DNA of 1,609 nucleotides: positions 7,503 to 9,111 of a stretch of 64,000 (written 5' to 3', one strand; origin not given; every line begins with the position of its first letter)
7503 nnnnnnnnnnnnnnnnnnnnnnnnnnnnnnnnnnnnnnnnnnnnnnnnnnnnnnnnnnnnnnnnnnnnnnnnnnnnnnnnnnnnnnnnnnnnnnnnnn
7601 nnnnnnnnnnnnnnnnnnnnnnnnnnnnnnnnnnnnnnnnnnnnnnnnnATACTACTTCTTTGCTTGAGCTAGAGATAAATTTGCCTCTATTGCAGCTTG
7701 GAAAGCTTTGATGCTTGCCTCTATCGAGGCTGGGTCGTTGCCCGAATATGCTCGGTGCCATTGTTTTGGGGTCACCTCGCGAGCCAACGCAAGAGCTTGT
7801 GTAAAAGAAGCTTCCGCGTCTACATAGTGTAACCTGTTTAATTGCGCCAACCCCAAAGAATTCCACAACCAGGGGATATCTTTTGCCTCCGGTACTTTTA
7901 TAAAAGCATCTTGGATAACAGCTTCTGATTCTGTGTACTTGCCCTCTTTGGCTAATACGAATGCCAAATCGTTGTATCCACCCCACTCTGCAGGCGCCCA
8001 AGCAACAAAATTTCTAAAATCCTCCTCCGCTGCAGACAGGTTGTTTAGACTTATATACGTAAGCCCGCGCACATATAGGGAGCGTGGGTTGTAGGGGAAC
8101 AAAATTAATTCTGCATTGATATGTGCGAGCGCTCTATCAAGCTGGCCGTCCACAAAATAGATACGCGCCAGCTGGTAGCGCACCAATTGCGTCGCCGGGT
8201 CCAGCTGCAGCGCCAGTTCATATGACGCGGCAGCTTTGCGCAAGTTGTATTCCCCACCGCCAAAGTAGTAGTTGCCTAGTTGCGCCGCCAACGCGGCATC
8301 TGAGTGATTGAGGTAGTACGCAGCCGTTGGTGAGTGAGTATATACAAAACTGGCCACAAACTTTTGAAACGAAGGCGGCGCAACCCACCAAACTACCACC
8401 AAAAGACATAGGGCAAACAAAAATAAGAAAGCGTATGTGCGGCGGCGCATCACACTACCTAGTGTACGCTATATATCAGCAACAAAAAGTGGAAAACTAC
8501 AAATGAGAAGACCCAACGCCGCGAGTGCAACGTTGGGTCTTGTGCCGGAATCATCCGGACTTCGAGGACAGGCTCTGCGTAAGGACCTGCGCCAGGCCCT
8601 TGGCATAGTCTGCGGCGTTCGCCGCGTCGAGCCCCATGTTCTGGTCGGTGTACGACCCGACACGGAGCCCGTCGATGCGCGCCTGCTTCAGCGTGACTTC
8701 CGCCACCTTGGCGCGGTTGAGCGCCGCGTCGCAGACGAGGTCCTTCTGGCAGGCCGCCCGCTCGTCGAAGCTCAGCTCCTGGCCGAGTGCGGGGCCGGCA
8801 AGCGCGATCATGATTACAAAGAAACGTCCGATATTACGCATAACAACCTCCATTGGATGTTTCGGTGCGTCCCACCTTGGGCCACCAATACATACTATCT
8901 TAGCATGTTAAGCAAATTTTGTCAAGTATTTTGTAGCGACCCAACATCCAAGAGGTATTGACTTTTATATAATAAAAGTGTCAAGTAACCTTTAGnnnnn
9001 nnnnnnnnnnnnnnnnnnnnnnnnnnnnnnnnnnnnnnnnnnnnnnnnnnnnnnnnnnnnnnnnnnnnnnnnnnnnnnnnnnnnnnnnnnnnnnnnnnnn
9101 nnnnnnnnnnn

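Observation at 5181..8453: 822-aa Cys/Trp-rich FN3/CARDB surface protein with internal tandem repeats, co-operonic with a TPR protein and the degenerate secretion ATPase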

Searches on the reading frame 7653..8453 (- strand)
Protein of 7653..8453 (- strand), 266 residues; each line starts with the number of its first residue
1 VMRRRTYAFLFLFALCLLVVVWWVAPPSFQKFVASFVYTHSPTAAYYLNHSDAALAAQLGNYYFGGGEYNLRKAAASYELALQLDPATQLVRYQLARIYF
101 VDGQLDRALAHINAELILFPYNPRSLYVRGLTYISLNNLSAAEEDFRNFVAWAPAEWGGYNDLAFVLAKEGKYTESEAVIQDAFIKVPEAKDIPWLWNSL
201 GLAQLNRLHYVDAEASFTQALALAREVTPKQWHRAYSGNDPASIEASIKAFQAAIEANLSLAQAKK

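Call 6: search_protein_families(library=pfam, proteins=[window:7653-8453:-], max_evalue=0.1)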
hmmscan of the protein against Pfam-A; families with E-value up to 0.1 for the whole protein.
window:7653-8453:- (266 aa): 18 families
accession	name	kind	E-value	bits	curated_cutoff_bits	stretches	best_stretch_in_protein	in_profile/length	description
PF07719.23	TPR_2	-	1.6e-13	50.1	27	1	196-224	3-31/34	Tetratricopeptide repeat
PF00515.34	TPR_1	-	1.2e-11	44.3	27.8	2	195-224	2-31/34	Tetratricopeptide repeat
PF13181.12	TPR_8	-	2.4e-09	37.1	25.7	1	124-155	2-33/34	Tetratricopeptide repeat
PF13371.12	TPR_9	-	2.9e-09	37.2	35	1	97-154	3-60/73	Tetratricopeptide repeat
PF13431.12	TPR_17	-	6.4e-08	32.7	24.4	0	78-109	2-33/34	Tetratricopeptide repeat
PF14559.12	TPR_19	-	7.2e-07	29.9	25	1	70-113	6-49/68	Tetratricopeptide repeat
PF13432.12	TPR_16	-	5e-06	27.3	32.7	1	70-123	12-65/65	Tetratricopeptide repeat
PF24575.1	TPR_Slam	-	0.0001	23.1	35.2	1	69-109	61-101/104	Surface lipoprotein assembly modifier, N-terminal TPR repeats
PF13424.12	TPR_12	-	0.00024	21.7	30.1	1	160-226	6-77/77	Tetratricopeptide repeat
PF13428.12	TPR_14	-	0.00033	21.5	23.5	1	92-127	4-39/44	Tetratricopeptide repeat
PF13374.12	TPR_10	-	0.0009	19.6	27.5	0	160-184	5-29/42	Tetratricopeptide repeat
PF12895.13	ANAPC3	-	0.001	19.7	27.2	1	69-143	3-76/82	Anaphase-promoting complex, cyclosome, subunit 3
PF07721.20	TPR_4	-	0.0059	17.5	27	0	91-112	3-24/26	Tetratricopeptide repeat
PF25068.1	ARM_TT21_4th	-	0.008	16.9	30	0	162-247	37-121/153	Tetratricopeptide repeat protein 21 forth ARM domain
PF23300.3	HEAT_Nup120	-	0.039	14.2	29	0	119-148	22-51/170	Nucleoporin Nup120, HEAT repeats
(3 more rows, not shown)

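Call 16: search_protein_families(library=ncbifam, proteins=[window:7653-8453:-], max_evalue=0.1)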
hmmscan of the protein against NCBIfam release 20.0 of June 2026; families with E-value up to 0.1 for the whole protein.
window:7653-8453:- (266 aa): 11 families
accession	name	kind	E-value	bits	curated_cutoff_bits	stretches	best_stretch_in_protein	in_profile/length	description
TIGR02917.1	PEP_TPR_lipo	equivalog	1.7e-12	46.1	312.2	2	50-186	122-256/899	XrtA/PEP-CTERM system TPR-repeat protein PrsT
TIGR02521.1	type_IV_pilW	equivalog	1.9e-10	40.7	154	1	91-229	33-170/234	type IV pilus biogenesis/stability protein PilW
NF047371.1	FlcA_CTERM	equivalog_domain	8e-08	31.2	300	1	57-149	442-533/646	periplasmic flagellar collar protein FlcA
NF040959.1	MamA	equivalog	2.4e-07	30.4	200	1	51-178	69-194/204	magnetosome protein MamA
TIGR04510.1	mod_pep_cyc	subfamily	5.8e-06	25.1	400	1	67-228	410-570/814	putative peptide modification system cyclase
TIGR02552.1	LcrH_SycD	equivalog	0.00011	21.9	104.8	0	48-112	47-109/136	SycD/LcrH family type III secretion system chaperone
TIGR00990.1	3a0801s09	subfamily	0.00022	20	757.25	1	73-229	349-502/615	mitochondrial import receptor subunit TOM70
NF033920.0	C39_PA2778_fam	equivalog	0.0005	19.6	150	1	104-184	171-251/255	PA2778 family cysteine peptidase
NF052415.1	T3SS_chap_SctY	equivalog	0.00061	20.3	70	1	73-151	24-105/106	type III secretion apparatus assembly chaperone SctY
NF008520.0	PRK11447.1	equivalog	0.0026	15.6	858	1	70-143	476-549/1157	cellulose synthase complex outer membrane protein BcsC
NF033762.1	social_mot_Tgl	equivalog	0.014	14.8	225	1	72-193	83-206/252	social motility TPR repeat lipoprotein Tgl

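Call 73: find_related_loci(query=A4, collection=metagenome_contigs, flank=6000)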
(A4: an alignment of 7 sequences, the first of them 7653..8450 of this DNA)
Query A4 (265 aa) in metagenome_contigs; peptide patterns used: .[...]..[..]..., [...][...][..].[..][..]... (x = any residue, [..] = any of these).
444 stretches matched a pattern; 94 encode a relative of the query (tblastn E <= 1e-3); the best 80 are kept; 80 distinct loci.
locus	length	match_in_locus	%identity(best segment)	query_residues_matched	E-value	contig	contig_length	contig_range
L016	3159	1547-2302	53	8-264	1e-86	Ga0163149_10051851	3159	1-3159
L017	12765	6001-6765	52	2-263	2e-81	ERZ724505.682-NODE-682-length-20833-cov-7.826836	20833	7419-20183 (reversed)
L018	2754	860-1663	49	3-264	6e-74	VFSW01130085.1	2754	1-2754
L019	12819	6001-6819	45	2-262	1e-68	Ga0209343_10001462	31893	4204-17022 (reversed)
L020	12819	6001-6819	45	2-262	1e-68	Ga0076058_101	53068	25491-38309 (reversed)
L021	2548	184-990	47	3-264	9e-69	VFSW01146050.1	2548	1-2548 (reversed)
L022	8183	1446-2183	46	8-263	2e-67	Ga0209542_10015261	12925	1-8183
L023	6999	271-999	47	14-264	2e-66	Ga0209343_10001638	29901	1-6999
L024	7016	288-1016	47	14-264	2e-66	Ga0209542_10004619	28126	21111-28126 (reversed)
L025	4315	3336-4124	45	7-265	4e-65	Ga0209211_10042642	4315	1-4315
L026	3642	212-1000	45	7-265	3e-65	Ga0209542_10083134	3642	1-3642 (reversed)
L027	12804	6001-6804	44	1-265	2e-64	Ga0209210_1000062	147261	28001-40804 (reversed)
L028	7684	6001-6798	44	1-262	2e-64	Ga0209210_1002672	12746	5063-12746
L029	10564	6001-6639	51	50-261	4e-64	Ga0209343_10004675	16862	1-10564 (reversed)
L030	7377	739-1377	51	50-261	3e-64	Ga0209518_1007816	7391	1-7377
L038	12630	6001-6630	52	50-259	2e-63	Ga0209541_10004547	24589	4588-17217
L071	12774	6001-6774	40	5-258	3e-56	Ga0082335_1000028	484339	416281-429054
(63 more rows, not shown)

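Call 80: search_protein_families(library=pfam, proteins=[L071:10540-11751:+, L071:11758-12216:+, L071:12226-12720:+, L071:8247-8768:+, L071:6874-8247:+, L038:6707-8281:+, L027:6860-8755:+, L071:8784-10538:+, L038:12287-12628:+, L071:2888-3997:+], max_evalue=0.01)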
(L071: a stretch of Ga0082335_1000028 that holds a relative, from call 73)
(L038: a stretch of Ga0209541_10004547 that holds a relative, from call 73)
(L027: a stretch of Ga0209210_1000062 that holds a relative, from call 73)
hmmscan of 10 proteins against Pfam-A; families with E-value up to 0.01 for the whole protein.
L071:10540-11751:+ (403 aa): 2 families
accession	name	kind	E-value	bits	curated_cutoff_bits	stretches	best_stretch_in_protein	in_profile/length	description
PF00482.28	T2SSF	-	6.5e-55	184.9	25.2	2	69-192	1-125/125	Type II secretion system (T2SS), protein F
PF20990.2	DUF2207_C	-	0.0014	18.8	33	1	100-243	75-185/247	Predicted membrane protein (DUF2207) C-terminal domain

L071:11758-12216:+ (152 aa): 1 family
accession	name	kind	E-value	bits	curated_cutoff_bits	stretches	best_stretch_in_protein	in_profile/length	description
PF07963.17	N_methyl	-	4.3e-06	26.5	21.2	1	2-25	3-26/27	Prokaryotic N-terminal methylation motif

L071:12226-12720:+ (164 aa): 1 family
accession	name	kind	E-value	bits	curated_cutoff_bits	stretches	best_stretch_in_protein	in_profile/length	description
PF07963.17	N_methyl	-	0.00012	21.9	21.2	1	7-32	2-27/27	Prokaryotic N-terminal methylation motif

L071:8247-8768:+ (173 aa): 0 families

L071:6874-8247:+ (457 aa): 1 family
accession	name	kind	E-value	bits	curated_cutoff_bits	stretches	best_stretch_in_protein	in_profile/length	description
PF18998.6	Flg_new_2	-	4.9e-07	30.1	23.6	1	186-258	8-71/73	Divergent InlB B-repeat domain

L038:6707-8281:+ (524 aa): 1 family
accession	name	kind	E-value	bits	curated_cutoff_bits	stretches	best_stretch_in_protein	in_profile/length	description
PF13927.12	Ig_3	-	0.00097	20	30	0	437-510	5-76/78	Immunoglobulin domain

L027:6860-8755:+ (631 aa): 1 family
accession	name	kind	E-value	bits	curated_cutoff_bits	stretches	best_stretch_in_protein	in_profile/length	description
PF18998.6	Flg_new_2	-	1.9e-19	69.8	23.6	2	349-424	4-71/73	Divergent InlB B-repeat domain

L071:8784-10538:+ (584 aa): 2 families
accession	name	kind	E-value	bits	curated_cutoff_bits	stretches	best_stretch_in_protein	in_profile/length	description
PF00437.27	T2SSE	-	1.9e-122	408.9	24.9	1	181-580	3-370/370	Type II/IV secretion system protein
PF05157.20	MshEN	-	7e-12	45.6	23.1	1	60-145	1-87/90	MshEN domain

L038:12287-12628:+ (114 aa): 2 families
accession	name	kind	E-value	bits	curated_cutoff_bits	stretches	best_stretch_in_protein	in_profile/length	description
PF07963.17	N_methyl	-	1e-05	25.3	21.2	1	17-42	1-26/27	Prokaryotic N-terminal methylation motif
PF03739.19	LptF_LptG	-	0.004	16.7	27.9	1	19-94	85-155/353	Lipopolysaccharide export system permease LptF/LptG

L071:2888-3997:+ (369 aa): 0 families

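Call 93: search_solved_structures(query=A4, max_evalue=0.001)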
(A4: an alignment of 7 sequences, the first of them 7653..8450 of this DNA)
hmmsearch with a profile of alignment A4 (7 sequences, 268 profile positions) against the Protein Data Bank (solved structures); distinct sequences matched with E-value up to 0.001: 102 (the best 60 are shown).
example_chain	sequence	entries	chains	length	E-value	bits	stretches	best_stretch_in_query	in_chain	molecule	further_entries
9qhb_A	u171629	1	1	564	1.2e-53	185.5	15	60-143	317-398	Engineered tetratricopeptide repeat protein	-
8bu0_A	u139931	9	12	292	4.5e-32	114.8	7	61-129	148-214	Consensus tetratricopeptide repeat protein | Crystal structure of an 8-repeat consensus TPR superhelix with Zinc. | Monomer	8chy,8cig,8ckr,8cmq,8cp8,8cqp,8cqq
9qhc_A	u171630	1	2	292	3.7e-29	105.2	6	61-129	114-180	Engineered tetratricopeptide repeat protein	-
2fo7_A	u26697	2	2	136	3.3e-15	59.5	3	60-129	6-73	SYNTHETIC CONSENSUS TPR PROTEIN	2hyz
8ch0_A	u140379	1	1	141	4.7e-15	59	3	60-129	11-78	Consensus tetratricopeptide repeat protein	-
4r7s_A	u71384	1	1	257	4.6e-14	55.7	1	104-155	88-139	Tetratricopeptide repeat protein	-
7yeh_B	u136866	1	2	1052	6.9e-13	51.9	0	74-177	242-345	UDP-N-acetylglucosamine--peptide N-acetylglucosaminyltransferase 110 kDa subunit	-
7yea_A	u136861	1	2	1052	7.7e-13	51.7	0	74-177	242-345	UDP-N-acetylglucosamine--peptide N-acetylglucosaminyltransferase 110 kDa subunit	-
7ntf_A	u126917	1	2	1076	8.1e-13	51.6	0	74-177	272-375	Isoform 1 of UDP-N-acetylglucosamine--peptide N-acetylglucosaminyltransferase 110 kDa subu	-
1na0_A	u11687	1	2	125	1.7e-12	50.6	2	60-129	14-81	designed protein CTPR3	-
3kd7_A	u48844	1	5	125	8e-12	48.4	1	60-158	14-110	CTPR390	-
1w3b_A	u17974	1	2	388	1.9e-11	47.1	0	74-177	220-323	UDP-N-ACETYLGLUCOSAMINE--PEPTIDE N-ACETYLGLUCOSAMINYLTRANSFERASE 110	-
7obi_A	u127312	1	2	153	2.1e-11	47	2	62-144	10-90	CTPR-rv4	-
6eou_A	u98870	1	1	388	5.5e-11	45.6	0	74-177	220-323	UDP-N-acetylglucosamine--peptide N-acetylglucosaminyltransferase 110 kDa subunit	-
6v8e_A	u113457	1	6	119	6.5e-11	45.4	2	62-126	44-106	Designed protein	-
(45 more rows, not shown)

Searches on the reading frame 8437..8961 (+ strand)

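Call 16: search_protein_families(library=ncbifam, proteins=[window:8437-8961:+], max_evalue=0.1)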
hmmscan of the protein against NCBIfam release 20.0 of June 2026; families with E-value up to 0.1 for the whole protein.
window:8437-8961:+ (174 aa): 1 family
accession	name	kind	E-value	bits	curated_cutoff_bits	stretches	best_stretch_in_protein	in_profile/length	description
NF001417.0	PRK00292.1-4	equivalog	0.0092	14.7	468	1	87-138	184-234/342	glucokinase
